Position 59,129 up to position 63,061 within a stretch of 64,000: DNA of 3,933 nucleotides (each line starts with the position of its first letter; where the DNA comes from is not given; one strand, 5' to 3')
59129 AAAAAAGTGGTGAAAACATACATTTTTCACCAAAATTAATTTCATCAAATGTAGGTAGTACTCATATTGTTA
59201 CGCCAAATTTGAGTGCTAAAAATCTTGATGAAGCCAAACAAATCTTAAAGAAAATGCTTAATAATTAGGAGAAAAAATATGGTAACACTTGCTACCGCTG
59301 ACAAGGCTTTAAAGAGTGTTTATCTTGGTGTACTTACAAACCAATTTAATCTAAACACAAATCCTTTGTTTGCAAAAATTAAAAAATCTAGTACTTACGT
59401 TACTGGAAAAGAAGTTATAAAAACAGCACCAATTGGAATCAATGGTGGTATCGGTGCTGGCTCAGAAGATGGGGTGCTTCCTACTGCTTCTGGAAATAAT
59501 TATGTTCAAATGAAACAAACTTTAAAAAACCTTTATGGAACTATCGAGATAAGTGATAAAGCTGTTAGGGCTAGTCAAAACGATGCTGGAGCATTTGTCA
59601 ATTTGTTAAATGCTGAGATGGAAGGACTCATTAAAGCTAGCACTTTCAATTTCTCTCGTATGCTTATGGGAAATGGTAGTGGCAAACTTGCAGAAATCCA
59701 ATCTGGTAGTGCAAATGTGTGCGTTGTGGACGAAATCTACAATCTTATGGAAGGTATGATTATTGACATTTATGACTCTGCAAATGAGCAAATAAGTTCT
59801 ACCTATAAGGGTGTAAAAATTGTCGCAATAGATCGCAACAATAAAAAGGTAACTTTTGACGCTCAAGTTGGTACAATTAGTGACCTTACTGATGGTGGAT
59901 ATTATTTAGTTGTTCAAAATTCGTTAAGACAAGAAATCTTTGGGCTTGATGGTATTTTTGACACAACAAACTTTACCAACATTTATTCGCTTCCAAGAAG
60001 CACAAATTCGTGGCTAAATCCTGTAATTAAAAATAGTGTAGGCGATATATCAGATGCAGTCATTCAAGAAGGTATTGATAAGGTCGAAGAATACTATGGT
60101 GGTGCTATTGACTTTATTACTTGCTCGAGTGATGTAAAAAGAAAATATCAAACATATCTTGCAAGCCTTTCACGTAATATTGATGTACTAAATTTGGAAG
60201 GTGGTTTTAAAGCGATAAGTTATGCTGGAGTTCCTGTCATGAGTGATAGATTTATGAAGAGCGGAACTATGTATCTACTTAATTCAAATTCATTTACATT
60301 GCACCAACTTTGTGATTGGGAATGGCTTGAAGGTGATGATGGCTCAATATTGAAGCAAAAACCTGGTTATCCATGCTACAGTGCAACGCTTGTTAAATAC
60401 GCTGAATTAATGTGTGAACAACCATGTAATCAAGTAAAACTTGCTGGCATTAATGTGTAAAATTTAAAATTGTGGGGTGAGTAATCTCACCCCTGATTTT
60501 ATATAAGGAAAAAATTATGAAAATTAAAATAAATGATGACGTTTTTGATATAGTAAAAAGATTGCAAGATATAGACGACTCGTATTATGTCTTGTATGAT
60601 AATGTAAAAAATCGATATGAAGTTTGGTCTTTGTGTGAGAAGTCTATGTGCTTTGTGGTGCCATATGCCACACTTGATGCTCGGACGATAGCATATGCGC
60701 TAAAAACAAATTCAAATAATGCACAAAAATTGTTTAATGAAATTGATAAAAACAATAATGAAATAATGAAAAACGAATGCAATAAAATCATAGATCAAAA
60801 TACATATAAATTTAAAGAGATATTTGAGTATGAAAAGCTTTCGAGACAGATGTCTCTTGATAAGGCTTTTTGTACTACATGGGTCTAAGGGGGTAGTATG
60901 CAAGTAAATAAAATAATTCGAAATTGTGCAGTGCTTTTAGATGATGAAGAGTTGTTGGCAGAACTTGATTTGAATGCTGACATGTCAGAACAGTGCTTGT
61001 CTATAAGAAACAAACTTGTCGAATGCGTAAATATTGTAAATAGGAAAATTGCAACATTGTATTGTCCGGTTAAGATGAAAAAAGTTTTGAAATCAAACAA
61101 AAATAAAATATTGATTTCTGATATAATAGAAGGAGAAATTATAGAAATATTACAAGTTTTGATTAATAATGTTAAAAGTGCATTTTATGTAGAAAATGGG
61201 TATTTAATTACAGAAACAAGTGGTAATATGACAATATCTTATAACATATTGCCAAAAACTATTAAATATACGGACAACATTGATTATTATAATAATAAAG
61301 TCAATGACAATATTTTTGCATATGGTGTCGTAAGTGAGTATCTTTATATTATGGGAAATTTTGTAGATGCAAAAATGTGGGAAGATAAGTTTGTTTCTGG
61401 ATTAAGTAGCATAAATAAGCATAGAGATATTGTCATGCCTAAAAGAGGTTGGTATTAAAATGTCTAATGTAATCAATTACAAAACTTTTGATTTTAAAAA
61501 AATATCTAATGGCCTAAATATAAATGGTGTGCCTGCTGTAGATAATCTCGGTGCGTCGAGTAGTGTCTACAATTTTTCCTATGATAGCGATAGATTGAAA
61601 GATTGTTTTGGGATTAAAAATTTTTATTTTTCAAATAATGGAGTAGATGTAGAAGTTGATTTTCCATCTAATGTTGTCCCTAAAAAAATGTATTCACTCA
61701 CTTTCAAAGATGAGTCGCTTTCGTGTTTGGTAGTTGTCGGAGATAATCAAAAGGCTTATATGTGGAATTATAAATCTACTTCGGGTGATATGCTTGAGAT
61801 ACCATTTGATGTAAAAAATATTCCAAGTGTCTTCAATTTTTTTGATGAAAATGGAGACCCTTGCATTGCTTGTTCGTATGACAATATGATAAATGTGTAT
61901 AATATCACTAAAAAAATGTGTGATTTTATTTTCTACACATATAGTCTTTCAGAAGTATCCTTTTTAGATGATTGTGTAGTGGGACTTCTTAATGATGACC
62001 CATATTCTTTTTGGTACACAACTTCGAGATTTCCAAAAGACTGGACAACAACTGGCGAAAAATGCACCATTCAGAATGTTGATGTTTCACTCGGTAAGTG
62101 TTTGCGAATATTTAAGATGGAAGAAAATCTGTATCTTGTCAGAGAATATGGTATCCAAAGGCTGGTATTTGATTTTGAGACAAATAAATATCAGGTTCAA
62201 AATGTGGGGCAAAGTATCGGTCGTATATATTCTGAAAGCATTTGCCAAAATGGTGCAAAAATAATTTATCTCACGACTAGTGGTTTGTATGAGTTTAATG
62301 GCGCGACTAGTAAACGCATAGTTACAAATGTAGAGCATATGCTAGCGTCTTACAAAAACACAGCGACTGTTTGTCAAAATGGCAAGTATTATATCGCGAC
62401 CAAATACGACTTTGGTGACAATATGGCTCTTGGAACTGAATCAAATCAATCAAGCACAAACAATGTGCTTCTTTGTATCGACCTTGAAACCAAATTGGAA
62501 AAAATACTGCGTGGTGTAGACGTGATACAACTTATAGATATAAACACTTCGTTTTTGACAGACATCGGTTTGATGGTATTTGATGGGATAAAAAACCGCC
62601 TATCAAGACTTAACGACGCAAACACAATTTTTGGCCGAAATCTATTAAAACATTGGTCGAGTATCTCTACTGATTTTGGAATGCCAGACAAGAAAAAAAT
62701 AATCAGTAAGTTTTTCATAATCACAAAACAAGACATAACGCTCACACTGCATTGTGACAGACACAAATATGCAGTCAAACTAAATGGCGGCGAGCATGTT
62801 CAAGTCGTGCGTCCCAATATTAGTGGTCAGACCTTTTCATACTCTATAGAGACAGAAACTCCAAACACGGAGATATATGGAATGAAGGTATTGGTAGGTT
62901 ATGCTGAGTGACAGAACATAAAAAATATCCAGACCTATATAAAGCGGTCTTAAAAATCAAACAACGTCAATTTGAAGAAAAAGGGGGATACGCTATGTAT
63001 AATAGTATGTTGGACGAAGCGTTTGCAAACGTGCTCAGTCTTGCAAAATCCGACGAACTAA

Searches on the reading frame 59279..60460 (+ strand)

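Call 9: search_protein_families(library=pfam, proteins=[window:59279-60460:+], max_evalue=0.001)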
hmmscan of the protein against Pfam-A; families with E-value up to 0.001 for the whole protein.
window:59279-60460:+ (393 aa): 0 families

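Call 95: search_protein_families(library=phrogs, proteins=[window:59279-60460:+], max_evalue=0.001)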
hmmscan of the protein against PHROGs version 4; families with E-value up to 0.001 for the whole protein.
window:59279-60460:+ (393 aa): 2 families
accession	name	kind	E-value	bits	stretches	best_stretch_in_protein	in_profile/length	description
phrog_14242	-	head and packaging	1.7e-56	192.6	1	3-383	4-380/396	major head protein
phrog_9953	-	head and packaging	1.4e-12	48.7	1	219-389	146-327/329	major head protein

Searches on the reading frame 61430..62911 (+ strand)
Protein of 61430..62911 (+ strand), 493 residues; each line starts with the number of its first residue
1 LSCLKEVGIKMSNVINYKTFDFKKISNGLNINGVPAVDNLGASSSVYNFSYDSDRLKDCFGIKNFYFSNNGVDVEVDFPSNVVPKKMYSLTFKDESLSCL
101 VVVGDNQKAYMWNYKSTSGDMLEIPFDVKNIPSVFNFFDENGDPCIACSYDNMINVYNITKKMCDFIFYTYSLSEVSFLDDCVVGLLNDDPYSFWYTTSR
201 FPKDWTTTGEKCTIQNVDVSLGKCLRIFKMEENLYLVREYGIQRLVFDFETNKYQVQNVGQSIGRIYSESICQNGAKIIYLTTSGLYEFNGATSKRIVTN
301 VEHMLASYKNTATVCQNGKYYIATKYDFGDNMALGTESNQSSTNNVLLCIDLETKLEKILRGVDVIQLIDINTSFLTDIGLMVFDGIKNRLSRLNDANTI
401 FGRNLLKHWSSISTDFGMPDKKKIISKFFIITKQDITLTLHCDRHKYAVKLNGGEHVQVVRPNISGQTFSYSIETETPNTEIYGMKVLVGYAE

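Call 9: search_protein_families(library=pfam, proteins=[window:61430-62911:+], max_evalue=0.001)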
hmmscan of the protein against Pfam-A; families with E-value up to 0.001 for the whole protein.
window:61430-62911:+ (493 aa): 0 families

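Call 95: search_protein_families(library=phrogs, proteins=[window:61430-62911:+], max_evalue=0.001)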
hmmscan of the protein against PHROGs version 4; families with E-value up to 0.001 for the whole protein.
window:61430-62911:+ (493 aa): 1 family
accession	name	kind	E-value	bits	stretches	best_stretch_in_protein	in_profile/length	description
phrog_3287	-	head and packaging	1.8e-06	28.1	1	197-312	182-300/524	virion structural protein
